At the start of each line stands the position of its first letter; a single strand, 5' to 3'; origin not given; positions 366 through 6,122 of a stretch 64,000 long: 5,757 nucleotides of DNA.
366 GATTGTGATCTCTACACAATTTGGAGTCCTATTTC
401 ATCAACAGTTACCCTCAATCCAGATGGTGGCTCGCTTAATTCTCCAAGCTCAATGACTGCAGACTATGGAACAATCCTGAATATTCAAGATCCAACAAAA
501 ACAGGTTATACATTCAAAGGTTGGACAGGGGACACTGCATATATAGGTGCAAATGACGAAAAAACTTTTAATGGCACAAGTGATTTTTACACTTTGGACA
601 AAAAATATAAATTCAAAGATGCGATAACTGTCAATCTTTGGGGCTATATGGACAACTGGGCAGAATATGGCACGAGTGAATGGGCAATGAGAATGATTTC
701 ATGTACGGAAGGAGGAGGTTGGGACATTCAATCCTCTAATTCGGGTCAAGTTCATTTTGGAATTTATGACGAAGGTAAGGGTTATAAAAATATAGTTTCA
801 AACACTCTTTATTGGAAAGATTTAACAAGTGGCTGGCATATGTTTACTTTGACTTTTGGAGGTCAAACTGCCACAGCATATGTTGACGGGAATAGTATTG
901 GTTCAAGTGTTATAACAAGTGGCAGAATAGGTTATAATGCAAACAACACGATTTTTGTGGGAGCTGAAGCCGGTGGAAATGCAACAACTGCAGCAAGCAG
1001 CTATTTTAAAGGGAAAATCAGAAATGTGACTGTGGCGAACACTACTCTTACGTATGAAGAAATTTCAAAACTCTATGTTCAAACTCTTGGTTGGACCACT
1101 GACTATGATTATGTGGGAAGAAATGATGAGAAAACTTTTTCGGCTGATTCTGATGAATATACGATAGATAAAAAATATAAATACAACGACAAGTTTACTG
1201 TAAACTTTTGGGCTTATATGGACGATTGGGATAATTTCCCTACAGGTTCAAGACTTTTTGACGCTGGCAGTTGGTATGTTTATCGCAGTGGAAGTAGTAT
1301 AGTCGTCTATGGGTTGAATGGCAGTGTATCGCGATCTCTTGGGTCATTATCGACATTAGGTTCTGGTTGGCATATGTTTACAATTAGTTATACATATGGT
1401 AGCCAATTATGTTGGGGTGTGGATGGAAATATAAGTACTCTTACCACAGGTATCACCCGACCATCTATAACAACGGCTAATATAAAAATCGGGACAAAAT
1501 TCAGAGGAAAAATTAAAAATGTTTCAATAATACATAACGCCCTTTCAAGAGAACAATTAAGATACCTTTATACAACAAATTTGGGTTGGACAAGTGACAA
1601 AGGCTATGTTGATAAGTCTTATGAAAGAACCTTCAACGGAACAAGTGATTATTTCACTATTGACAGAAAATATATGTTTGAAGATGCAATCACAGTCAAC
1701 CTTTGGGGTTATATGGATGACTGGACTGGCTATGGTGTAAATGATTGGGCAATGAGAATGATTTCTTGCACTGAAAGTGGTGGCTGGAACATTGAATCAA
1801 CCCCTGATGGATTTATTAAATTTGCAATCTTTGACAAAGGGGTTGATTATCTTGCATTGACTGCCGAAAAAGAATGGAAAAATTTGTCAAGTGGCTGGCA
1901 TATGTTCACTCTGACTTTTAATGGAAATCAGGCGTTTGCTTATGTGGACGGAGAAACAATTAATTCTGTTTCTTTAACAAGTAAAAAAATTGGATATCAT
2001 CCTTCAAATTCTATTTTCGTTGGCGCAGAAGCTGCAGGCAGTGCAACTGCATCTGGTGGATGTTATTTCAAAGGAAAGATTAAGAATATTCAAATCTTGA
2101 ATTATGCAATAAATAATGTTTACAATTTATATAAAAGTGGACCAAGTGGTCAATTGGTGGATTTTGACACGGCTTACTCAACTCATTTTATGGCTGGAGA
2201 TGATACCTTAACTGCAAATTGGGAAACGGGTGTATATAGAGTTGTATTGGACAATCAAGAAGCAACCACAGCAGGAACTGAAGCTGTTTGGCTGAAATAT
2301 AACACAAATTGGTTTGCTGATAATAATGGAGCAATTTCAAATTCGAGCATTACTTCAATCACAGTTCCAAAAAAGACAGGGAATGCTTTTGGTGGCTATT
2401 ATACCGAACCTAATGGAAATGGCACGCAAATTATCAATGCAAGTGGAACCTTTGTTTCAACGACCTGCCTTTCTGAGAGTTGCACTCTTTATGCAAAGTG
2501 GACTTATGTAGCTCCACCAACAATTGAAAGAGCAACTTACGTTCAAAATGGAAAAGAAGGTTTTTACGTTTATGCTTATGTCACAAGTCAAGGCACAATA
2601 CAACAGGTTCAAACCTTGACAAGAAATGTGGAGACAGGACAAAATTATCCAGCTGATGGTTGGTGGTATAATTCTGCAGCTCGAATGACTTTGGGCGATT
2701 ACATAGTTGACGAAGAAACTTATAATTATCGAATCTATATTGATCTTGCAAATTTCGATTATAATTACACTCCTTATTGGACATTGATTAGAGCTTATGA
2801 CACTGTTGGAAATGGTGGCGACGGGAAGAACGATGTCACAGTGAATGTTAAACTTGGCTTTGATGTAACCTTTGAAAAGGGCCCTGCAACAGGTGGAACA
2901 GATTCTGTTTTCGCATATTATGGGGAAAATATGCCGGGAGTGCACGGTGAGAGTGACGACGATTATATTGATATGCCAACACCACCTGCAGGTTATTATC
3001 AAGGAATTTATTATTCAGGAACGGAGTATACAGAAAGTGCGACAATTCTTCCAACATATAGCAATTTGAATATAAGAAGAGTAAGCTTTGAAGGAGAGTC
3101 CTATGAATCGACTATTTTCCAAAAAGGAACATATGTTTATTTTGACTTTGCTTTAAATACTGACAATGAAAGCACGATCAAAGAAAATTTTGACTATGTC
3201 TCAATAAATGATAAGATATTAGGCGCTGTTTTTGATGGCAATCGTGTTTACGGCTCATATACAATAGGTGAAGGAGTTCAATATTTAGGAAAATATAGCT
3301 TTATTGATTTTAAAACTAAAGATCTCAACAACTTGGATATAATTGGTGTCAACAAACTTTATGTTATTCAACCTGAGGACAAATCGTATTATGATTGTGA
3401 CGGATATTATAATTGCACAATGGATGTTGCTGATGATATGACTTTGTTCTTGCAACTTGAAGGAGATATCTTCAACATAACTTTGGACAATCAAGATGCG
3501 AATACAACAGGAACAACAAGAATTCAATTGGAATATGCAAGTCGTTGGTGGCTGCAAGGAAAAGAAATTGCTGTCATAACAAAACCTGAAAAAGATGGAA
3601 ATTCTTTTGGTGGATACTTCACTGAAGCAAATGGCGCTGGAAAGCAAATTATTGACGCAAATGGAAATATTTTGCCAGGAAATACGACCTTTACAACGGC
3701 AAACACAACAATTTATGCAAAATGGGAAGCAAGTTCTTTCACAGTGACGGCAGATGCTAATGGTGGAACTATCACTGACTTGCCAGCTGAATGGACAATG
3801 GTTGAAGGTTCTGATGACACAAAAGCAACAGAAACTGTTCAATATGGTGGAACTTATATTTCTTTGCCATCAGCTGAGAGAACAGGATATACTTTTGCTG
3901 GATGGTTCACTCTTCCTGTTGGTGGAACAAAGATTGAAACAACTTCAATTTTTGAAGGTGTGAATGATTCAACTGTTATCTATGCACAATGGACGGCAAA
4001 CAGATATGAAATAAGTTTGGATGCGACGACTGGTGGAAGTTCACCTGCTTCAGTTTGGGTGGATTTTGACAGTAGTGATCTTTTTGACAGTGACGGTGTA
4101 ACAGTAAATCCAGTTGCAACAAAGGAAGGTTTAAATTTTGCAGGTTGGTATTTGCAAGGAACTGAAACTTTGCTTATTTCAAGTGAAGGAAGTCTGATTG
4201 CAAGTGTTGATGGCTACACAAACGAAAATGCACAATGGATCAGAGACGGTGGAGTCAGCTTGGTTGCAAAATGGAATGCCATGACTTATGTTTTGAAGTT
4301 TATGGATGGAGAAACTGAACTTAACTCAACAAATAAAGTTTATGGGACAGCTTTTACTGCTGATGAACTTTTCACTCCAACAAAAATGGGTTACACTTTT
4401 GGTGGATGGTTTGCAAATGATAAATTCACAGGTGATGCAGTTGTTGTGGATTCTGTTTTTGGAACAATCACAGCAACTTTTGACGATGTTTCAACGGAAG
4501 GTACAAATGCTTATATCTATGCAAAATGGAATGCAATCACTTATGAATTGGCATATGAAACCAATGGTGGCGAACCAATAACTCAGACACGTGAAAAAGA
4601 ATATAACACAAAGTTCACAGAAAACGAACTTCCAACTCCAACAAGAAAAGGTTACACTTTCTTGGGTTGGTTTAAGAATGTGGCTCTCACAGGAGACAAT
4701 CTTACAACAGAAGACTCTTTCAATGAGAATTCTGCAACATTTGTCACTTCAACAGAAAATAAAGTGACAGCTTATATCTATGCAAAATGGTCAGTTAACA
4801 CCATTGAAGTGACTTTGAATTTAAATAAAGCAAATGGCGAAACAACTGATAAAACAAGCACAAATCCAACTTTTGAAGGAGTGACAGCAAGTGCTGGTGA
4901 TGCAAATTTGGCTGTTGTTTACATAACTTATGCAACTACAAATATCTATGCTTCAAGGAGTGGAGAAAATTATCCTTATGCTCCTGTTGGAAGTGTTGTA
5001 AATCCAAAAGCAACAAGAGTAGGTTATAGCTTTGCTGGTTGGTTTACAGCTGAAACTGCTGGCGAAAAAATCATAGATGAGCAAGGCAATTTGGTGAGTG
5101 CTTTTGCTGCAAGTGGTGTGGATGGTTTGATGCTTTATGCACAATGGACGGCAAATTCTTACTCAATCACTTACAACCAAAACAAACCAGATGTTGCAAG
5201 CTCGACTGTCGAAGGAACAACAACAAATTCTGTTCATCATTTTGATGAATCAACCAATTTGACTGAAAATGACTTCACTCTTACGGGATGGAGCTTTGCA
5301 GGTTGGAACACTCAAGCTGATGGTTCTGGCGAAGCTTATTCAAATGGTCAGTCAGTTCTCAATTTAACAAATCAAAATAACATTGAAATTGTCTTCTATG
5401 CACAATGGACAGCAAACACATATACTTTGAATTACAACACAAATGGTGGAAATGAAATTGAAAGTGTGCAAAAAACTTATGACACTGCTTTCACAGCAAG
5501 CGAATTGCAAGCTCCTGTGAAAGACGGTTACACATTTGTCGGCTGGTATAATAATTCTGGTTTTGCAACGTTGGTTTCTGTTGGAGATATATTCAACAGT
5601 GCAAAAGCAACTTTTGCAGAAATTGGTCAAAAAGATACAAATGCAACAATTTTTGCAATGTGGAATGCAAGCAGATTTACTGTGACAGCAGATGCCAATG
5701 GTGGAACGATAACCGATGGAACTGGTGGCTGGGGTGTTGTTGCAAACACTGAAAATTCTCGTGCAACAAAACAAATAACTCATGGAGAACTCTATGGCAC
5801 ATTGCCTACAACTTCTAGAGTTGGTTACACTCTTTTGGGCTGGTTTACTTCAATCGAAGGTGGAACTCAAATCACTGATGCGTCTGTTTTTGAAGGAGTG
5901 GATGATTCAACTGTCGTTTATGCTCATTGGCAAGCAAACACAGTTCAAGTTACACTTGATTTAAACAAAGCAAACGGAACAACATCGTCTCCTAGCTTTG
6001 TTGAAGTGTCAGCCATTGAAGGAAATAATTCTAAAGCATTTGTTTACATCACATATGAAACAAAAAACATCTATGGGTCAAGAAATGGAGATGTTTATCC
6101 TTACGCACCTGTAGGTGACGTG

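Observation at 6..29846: One uninterrupted ORF of at least 9,946 codons (29.8 kb), open at the window edge: a giant modular surface protein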

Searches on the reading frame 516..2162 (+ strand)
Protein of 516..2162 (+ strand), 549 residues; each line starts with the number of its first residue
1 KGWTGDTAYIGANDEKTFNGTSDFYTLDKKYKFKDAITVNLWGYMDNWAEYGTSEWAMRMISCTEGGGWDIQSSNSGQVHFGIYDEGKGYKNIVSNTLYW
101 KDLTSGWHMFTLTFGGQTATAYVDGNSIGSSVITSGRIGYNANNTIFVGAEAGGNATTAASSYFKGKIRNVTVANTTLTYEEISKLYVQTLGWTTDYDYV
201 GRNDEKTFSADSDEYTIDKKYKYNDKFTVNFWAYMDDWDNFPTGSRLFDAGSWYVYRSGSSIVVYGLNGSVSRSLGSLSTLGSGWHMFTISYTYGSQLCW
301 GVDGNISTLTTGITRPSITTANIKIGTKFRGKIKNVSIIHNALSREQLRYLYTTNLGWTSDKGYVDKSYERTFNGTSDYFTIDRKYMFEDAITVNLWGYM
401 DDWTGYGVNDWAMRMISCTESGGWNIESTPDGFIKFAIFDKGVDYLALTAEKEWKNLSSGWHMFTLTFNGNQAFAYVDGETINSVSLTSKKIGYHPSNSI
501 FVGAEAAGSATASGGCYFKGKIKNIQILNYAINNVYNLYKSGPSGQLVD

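Call 90: search_solved_structures(query=window:516-2162:+, max_evalue=0.01, show_alignments=0)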
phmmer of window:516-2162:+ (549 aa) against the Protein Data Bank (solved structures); distinct sequences matched with E-value up to 0.01: 0.

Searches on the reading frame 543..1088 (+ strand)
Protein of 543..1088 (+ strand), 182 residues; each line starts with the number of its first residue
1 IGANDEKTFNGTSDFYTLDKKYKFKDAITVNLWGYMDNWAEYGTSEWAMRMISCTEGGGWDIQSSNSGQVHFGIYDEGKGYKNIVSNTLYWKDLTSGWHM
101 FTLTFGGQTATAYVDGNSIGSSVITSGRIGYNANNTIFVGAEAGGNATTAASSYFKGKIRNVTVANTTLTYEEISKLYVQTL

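Call 93: search_solved_structures(query=A2, max_evalue=0.1, show_alignments=0)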
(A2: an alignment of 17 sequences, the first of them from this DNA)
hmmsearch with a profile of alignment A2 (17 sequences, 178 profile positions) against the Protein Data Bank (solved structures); distinct sequences matched with E-value up to 0.1: 16.
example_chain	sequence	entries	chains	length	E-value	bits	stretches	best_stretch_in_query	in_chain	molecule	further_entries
4qvs_A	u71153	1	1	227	6.4e-07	32.3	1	55-175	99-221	S-layer domain-containing protein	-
1gbg_A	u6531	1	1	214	0.00053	22.8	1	61-119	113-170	(1,3-1,4)-BETA-D-GLUCAN 4 GLUCANOHYDROLASE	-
3d6e_A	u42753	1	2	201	0.00076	22.3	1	61-119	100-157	Beta-glucanase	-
1mac_A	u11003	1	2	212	0.0011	21.7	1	61-119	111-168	1,3-1,4-BETA-D-GLUCAN 4-GLUCANOHYDROLASE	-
1byh_A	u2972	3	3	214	0.0012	21.7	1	61-119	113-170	HYBRID | 1,3-1,4-BETA-GLUCANASE | 1,3-1,4-BETA-D-GLUCAN 4-GLUCANOHYDROLASE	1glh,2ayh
1cpm_A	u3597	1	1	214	0.0013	21.6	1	61-119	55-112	CIRCULARLY PERMUTED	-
1u0a_A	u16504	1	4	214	0.0014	21.5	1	61-119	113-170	Beta-glucanase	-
1cpn_A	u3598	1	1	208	0.0019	21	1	61-119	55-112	CIRCULARLY PERMUTED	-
1ajk_A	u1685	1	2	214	0.0021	20.9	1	61-119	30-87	CIRCULARLY PERMUTED (1-3,1-4)-BETA-D-GLUCAN 4-GLUCANOHYDROLASE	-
3r05_A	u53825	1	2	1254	0.0022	20.8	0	91-167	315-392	Neurexin-1-alpha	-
3qcw_A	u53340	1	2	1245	0.0031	20.3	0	91-167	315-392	Neurexin-1-alpha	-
3o5s_A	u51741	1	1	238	0.0043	19.9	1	61-119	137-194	Beta-glucanase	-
3poy_A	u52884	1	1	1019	0.0063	19.3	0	91-167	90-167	Neurexin-1-alpha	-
8sl1_A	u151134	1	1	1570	0.015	18.1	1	92-168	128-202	Pappalysin-2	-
6jhj_A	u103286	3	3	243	0.039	16.7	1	52-120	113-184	LamCAT | laminarinase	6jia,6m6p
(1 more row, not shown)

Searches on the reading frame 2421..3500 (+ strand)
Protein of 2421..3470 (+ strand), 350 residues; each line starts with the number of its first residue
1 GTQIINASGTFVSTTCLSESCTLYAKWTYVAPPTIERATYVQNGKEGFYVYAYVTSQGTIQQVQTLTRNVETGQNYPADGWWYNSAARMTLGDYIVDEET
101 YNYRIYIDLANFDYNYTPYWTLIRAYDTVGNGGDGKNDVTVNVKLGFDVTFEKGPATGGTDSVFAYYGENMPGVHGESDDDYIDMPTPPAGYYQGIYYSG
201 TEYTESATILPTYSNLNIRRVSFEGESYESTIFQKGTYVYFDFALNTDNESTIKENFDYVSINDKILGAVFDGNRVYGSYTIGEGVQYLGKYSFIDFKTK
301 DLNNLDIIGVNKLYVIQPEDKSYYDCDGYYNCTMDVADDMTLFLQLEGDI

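Call 54: search_protein_families(library=ncbifam, proteins=[window:2535-3500:+], max_evalue=0.01)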
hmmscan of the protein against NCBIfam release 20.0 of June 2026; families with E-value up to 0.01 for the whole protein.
window:2535-3500:+ (322 aa): 0 families

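Call 66: search_protein_families(library=pfam, proteins=[window:2421-3470:+], max_evalue=1)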
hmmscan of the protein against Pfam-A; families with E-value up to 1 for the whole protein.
window:2421-3470:+ (350 aa): 0 families

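Call 83: predict_structure(protein=window:2508-3470:+)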
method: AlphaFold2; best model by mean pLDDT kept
length: 321 residues; sequences in the alignment: 1
mean_pLDDT: 38.1   pTM: 0.28
mean pLDDT of the five models: 38.1, 33.5, 31.2, 30.3, 29.2
residues with pLDDT >= 90: 0; 70-90: 0; 50-70: 37; < 50: 284
segments of 3 or more residues with pLDDT < 50: 1-211, 226-237, 252-275, 279-283, 286-294, 298-304, 309-321
pLDDT, mean of each block of 10 residues (from residue 1): 29 39 37 42 41 27 34 36 32 34 34 32 29 32 29 28 30 28 29 39 44 55 49 45 56 41 41 45 46 45 50 43 35
secondary structure, 60 per line:
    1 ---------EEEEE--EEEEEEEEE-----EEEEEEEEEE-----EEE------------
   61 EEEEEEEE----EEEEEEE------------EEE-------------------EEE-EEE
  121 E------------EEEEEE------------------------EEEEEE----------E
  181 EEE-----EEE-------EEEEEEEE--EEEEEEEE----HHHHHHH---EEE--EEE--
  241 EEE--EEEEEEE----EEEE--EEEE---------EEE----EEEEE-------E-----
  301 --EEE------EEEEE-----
elements in order: E10-14 E17-25 E31-40 E46-48 E61-68 E73-79 E92-94 E114-116 E118-121 E134-139 E164-169 E180-183 E189-191 E199-206 E209-216 H221-227 E231-233 E236-238 E241-243 E246-252 E257-260 E263-266 E276-278 E283-287 E303-305 E312-316

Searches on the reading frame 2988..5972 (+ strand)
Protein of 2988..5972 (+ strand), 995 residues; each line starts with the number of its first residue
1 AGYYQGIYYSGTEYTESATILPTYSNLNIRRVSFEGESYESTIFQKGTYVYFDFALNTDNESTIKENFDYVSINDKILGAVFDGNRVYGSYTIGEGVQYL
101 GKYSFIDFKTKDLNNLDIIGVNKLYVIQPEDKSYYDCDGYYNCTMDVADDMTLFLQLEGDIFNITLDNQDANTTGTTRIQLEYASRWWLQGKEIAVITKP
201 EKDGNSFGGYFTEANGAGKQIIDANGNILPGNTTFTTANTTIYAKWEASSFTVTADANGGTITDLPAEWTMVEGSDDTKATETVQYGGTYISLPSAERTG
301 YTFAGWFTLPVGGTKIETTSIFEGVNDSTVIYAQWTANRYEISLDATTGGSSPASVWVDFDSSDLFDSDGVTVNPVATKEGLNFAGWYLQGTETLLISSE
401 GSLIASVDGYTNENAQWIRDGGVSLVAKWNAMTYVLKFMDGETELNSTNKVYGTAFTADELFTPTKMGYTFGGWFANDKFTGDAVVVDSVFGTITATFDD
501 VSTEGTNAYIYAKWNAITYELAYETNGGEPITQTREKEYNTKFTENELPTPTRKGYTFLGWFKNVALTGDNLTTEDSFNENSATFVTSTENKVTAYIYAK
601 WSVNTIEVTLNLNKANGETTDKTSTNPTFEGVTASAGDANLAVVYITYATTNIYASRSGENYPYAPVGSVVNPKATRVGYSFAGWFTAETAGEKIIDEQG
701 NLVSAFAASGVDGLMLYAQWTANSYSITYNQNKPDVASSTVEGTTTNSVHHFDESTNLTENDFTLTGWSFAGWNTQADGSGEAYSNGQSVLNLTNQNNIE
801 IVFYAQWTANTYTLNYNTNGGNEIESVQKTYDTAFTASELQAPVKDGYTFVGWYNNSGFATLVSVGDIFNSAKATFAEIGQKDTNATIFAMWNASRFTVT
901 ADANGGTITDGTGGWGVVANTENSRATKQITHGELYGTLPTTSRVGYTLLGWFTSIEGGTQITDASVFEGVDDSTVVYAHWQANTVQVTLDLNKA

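Call 5: search_protein_families(library=pfam, proteins=[window:2988-5972:+], max_evalue=0.01)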
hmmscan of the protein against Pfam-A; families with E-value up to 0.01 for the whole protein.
window:2988-5972:+ (995 aa): 2 families
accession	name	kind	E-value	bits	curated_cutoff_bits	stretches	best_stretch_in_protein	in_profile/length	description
PF09479.16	Flg_new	-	6.6e-55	183.6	27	7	812-866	1-51/65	Listeria-Bacteroides repeat domain (List_Bact_rpt)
PF18491.7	SRA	-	0.0018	18.7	30.2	0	297-327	111-141/145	SET and RING associated domain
